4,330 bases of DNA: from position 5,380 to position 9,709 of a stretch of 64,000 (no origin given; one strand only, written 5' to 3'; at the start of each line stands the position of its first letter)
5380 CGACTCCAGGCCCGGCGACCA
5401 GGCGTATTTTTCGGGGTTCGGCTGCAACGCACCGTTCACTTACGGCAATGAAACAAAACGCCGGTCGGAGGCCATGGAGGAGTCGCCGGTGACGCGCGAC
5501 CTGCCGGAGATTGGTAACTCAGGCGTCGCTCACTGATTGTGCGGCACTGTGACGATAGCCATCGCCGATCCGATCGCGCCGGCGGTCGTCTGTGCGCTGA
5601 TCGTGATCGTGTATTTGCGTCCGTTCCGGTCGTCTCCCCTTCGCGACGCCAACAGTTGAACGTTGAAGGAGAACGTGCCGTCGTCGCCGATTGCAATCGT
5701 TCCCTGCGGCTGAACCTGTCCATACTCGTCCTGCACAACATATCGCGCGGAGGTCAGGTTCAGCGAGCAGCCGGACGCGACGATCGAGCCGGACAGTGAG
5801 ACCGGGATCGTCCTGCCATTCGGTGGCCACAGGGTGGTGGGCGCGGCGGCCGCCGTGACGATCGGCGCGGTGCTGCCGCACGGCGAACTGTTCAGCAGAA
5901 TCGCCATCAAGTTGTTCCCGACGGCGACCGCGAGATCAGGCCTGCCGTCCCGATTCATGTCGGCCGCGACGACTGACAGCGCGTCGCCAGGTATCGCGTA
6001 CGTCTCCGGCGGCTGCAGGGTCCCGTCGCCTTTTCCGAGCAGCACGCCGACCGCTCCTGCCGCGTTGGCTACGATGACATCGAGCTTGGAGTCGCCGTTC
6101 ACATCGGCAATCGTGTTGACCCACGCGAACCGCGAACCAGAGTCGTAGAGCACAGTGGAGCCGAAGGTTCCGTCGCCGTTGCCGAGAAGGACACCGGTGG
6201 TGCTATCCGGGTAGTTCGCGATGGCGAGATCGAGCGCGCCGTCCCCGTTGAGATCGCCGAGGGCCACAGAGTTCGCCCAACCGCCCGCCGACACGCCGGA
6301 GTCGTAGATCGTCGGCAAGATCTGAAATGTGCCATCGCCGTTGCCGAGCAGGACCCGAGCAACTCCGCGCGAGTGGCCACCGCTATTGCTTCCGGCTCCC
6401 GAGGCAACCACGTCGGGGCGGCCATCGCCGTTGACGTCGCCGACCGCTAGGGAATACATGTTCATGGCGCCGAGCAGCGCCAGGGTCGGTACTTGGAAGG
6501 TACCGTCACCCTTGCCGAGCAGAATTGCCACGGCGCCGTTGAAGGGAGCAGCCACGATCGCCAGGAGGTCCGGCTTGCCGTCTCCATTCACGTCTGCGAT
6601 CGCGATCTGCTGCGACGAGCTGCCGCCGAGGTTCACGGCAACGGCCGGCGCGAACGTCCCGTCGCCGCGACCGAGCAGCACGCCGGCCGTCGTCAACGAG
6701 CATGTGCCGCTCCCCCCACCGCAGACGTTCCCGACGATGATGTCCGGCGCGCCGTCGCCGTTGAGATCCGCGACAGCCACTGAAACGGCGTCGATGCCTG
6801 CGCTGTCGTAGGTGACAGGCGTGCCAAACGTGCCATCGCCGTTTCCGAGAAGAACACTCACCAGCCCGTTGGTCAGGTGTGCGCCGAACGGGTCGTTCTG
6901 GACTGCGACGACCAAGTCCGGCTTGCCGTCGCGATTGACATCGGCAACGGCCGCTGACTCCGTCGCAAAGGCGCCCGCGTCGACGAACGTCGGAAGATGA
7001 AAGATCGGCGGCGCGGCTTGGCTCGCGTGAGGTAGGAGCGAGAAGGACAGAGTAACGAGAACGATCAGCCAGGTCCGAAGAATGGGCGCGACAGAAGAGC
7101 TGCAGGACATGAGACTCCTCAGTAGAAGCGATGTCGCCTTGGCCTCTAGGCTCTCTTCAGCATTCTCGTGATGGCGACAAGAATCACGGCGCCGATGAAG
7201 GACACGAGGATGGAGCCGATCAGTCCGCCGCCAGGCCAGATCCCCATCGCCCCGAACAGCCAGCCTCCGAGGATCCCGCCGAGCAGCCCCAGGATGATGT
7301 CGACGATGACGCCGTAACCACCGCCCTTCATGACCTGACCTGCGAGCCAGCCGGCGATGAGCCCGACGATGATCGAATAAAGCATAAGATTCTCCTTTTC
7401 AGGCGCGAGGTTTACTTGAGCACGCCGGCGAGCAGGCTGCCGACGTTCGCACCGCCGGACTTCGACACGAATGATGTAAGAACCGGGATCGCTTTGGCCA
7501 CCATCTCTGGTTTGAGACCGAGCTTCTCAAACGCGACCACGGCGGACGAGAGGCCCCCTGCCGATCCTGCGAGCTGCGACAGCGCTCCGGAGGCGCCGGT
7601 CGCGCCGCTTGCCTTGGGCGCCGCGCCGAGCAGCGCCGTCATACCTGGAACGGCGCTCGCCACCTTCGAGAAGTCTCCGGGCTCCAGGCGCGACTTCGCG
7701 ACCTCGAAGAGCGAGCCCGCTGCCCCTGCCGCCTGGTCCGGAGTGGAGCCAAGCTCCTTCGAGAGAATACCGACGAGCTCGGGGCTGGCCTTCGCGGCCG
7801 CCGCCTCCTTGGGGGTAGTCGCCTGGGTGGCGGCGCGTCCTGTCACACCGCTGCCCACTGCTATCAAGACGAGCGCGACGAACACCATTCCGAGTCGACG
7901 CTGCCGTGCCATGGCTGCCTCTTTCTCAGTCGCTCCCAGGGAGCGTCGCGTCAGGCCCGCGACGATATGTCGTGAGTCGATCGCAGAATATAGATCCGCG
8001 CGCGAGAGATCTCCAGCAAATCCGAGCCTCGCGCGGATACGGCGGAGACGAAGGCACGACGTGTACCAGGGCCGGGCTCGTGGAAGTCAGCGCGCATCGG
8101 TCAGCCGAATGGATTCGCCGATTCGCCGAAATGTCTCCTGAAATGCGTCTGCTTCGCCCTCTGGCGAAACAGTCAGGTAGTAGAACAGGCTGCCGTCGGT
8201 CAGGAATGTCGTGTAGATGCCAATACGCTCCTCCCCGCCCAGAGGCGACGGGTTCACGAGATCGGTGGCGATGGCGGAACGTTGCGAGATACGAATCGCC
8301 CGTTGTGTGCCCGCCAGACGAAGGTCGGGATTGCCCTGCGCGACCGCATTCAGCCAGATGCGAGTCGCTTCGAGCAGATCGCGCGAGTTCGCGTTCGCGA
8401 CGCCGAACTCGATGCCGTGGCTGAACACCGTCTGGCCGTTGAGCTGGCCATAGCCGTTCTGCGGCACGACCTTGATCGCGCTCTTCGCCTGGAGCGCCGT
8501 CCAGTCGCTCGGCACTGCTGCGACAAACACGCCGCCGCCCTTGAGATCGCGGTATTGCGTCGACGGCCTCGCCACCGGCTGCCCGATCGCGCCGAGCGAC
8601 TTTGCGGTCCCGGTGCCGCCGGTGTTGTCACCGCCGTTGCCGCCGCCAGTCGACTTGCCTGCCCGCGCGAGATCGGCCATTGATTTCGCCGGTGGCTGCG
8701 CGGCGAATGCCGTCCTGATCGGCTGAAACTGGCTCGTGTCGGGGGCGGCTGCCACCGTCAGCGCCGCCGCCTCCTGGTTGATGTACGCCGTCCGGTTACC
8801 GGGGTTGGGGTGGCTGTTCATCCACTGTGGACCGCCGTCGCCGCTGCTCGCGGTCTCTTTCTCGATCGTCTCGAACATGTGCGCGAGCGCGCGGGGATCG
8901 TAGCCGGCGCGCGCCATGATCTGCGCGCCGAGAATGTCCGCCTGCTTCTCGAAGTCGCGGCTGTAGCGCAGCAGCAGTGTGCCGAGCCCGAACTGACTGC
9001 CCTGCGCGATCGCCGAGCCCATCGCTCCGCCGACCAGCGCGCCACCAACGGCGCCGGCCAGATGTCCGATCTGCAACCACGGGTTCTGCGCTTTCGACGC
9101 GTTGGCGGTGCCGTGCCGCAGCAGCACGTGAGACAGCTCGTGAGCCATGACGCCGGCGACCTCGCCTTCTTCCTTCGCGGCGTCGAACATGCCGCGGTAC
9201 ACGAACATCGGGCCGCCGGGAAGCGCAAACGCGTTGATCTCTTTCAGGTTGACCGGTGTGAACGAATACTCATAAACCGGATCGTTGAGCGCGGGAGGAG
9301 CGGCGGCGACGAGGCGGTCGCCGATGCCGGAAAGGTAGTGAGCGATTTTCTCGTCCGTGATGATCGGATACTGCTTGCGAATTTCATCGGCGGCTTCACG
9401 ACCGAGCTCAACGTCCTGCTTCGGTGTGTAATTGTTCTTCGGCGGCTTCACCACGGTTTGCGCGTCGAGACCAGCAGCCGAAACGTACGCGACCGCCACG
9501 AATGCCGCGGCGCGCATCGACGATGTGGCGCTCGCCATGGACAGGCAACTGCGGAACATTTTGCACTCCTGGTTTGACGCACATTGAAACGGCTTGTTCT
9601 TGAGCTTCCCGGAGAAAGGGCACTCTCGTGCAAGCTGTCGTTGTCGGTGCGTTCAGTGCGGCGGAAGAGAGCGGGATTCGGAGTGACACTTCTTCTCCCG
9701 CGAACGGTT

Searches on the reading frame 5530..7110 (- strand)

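Call 37: search_protein_families(library=pfam, proteins=[window:5530-7110:-], max_evalue=0.001)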
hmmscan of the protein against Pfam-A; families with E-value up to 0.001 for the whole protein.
window:5530-7110:- (526 aa): 5 families
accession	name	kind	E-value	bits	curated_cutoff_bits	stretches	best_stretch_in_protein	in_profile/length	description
PF13517.12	FG-GAP_3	-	6.6e-54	180.8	26.9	6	336-395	1-61/61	FG-GAP-like repeat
PF01839.29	FG-GAP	-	1.3e-36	124.3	22.1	5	219-244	3-27/37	FG-GAP repeat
PF16743.10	PliI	-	3.5e-11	43.3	27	0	50-80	59-89/123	Periplasmic lysozyme inhibitor of I-type lysozyme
PF21955.1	CarG-like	-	1.1e-10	42.3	28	0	225-273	9-57/144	Carbapenem resistance protein CarG-like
PF00404.24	Dockerin_1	-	2.6e-06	28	22.9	0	162-179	26-43/57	Dockerin type I domain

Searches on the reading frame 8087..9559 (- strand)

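Call 37: search_protein_families(library=pfam, proteins=[window:8087-9559:-], max_evalue=0.001)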
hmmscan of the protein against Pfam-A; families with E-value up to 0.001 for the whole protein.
window:8087-9559:- (490 aa): 1 family
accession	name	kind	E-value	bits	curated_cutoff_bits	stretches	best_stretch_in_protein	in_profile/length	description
PF01435.24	Peptidase_M48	-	4.3e-28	98.9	20.3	1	98-262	25-184/186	Peptidase family M48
